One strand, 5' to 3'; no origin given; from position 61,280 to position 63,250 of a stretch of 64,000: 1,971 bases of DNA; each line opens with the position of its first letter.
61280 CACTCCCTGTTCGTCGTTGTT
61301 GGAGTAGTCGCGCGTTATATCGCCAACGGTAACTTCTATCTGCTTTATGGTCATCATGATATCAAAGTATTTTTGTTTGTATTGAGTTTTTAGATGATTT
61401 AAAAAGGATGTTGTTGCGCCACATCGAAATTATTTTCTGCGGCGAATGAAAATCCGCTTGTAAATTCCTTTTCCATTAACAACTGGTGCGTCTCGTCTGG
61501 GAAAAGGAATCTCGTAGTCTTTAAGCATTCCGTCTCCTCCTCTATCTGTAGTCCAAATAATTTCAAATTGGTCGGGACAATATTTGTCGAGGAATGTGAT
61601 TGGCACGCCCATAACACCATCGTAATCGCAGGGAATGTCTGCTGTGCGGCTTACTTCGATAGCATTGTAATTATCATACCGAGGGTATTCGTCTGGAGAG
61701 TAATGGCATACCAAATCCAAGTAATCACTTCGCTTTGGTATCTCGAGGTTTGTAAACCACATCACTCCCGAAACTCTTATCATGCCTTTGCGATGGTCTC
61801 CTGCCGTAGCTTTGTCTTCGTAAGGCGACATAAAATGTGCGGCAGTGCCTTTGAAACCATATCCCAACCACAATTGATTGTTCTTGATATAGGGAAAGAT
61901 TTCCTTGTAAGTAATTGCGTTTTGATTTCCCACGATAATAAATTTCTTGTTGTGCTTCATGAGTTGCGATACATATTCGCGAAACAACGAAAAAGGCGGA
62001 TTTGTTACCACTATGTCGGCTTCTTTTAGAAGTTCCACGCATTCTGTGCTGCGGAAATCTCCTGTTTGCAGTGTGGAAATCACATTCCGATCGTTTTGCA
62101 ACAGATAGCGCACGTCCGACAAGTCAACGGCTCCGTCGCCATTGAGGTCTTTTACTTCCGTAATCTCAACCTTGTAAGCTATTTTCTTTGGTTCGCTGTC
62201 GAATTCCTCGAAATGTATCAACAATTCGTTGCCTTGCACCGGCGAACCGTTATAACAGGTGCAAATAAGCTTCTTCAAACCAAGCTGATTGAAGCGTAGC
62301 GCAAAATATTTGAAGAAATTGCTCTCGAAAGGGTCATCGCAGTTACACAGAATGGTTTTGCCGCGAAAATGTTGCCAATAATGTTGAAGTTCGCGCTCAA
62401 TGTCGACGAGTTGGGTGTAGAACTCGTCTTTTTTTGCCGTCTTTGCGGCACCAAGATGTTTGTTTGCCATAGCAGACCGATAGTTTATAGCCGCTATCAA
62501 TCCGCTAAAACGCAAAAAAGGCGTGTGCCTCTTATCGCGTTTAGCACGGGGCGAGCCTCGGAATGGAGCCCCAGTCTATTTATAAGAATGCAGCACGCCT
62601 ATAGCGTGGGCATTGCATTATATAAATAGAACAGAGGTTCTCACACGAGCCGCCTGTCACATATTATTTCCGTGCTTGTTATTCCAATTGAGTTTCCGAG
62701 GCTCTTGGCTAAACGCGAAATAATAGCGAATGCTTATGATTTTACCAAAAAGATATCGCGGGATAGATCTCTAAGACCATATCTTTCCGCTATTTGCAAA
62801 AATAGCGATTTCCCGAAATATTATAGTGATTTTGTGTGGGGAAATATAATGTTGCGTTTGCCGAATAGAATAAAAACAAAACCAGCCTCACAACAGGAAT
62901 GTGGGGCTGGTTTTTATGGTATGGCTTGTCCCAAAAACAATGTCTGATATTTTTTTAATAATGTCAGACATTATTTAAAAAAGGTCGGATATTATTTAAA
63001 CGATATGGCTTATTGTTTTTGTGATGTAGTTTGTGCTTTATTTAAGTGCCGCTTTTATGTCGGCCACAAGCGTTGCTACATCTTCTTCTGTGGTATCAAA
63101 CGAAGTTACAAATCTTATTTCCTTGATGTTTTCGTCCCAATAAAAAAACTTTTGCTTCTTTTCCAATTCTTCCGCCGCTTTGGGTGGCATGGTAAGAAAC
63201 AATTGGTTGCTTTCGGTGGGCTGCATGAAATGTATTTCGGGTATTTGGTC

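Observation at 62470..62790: The leader contains overlapping (pseudoknot-like or mutually exclusive) pairings and a hairpin that buries the translation start region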

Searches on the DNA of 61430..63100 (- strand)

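Call 7: search_rna_families(source=window, start=62300, end=63100, threshold=evalue, max_evalue=10, show_alignments=2)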
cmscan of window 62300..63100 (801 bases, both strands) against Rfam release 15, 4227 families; matches with E-value up to 10: 27.
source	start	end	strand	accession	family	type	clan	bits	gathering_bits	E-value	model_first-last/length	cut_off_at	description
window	62866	63000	+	RF02861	IR_84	Gene; sRNA;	-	28.7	51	0.0089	1-186/186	no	Neisseria sRNA 84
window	62935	62976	-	RF03884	mir-725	Gene; miRNA;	-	25.4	76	0.0076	7-48/56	no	mir-725 microRNA precursor family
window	62788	62915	+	RF00506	Thr_leader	Cis-reg; leader;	-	23.9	55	0.048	1-118/118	no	Threonine operon leader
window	62921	63011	+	RF00906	MIR1120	Gene; miRNA;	-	21.3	86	0.18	1-87/87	no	MIR1120/MIR1122 microRNA precursor family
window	62934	62984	+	RF03884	mir-725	Gene; miRNA;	-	21.1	76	0.12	1-56/56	no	mir-725 microRNA precursor family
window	62931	63010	+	RF03601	MIR7993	Gene; miRNA;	-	20.5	100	0.66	1-138/138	no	MIR7993 microRNA precursor family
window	62879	62958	-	RF02844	RefA9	Gene; antisense;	-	19.8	49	2.4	1-64/64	no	Enterococcus sRNA A9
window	62737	62956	+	RF01459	rliE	Gene; sRNA;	-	19.6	90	1.1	1-222/222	no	Listeria sRNA rliE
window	62874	63005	-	RF02618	SSRC34_2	Gene; sRNA;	-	19.3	48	1.9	1-125/125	no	Streptococcus sRNA 34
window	62875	62975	-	RF02450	ncr1175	Gene; sRNA;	-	18.9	60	0.93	1-110/110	no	Bacillus sRNA ncr1175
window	62814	62917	+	RF02083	OrzO-P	Gene; antitoxin;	-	18.6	60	2.9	1-76/76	no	OrzO-P RNA antitoxin family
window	62937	62995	+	RF03641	mir-991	Gene; miRNA;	-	18.5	100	0.99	1-88/88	no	mir-991 microRNA precursor family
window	63012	63086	+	RF02722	sca_ncR27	Gene; snRNA; snoRNA; scaRNA;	-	17.8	91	1.4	1-83/83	no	Small Cajal body specific RNA ncR27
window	62869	63013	-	RF00124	IS102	Gene; sRNA;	-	17.5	46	2.1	1-206/206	no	IS102 RNA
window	62866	62980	+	RF02062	STnc361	Gene; sRNA;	-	17.5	80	7.9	1-150/150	no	Salmonella enterica sRNA STnc361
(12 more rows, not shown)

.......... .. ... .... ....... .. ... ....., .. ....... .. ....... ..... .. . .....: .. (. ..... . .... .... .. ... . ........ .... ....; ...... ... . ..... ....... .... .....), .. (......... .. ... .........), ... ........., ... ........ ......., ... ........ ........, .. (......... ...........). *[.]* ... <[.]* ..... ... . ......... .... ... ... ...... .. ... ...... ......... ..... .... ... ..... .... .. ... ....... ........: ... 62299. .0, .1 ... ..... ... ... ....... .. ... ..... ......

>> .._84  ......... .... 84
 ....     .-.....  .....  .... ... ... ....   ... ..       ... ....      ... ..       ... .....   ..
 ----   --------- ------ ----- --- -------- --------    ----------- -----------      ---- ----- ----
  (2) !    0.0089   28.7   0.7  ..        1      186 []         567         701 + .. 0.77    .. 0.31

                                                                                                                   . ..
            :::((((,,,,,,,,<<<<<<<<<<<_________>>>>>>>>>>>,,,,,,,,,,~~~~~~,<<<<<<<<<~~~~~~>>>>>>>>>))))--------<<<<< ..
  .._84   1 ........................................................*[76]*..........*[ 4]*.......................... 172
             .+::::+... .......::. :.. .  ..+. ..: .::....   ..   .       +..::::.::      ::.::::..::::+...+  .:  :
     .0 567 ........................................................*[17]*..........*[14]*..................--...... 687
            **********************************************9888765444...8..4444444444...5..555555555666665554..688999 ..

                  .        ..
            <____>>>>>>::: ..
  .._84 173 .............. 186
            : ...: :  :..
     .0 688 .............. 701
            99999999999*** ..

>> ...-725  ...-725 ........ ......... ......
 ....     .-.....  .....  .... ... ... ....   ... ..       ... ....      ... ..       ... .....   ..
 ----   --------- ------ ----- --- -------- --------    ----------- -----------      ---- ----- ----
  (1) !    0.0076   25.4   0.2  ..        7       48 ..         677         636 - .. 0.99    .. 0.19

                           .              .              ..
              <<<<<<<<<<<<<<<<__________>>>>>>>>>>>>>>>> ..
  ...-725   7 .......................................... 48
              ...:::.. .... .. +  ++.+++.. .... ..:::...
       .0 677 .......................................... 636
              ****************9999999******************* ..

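Call 59: search_rna_families(sources=[L011, L018, L081, L088, L144, L182, L200, L164, L083, L056, L068, L064], threshold=gathering)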
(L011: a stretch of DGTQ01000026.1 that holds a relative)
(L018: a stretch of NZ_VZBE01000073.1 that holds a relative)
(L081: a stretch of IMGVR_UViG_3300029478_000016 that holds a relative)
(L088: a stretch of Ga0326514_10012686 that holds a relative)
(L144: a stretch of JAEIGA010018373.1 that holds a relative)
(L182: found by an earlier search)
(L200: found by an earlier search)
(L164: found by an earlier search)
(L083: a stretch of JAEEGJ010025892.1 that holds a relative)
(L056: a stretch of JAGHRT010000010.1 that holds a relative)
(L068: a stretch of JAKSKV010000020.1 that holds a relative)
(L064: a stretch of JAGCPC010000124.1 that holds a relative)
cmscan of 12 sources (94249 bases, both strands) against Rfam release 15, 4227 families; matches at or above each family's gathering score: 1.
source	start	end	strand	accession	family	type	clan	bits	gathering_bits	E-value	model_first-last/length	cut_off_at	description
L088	3187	3257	-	RF00005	tRNA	Gene; tRNA;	CL00001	51.5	29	5.6e-08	1-71/71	no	tRNA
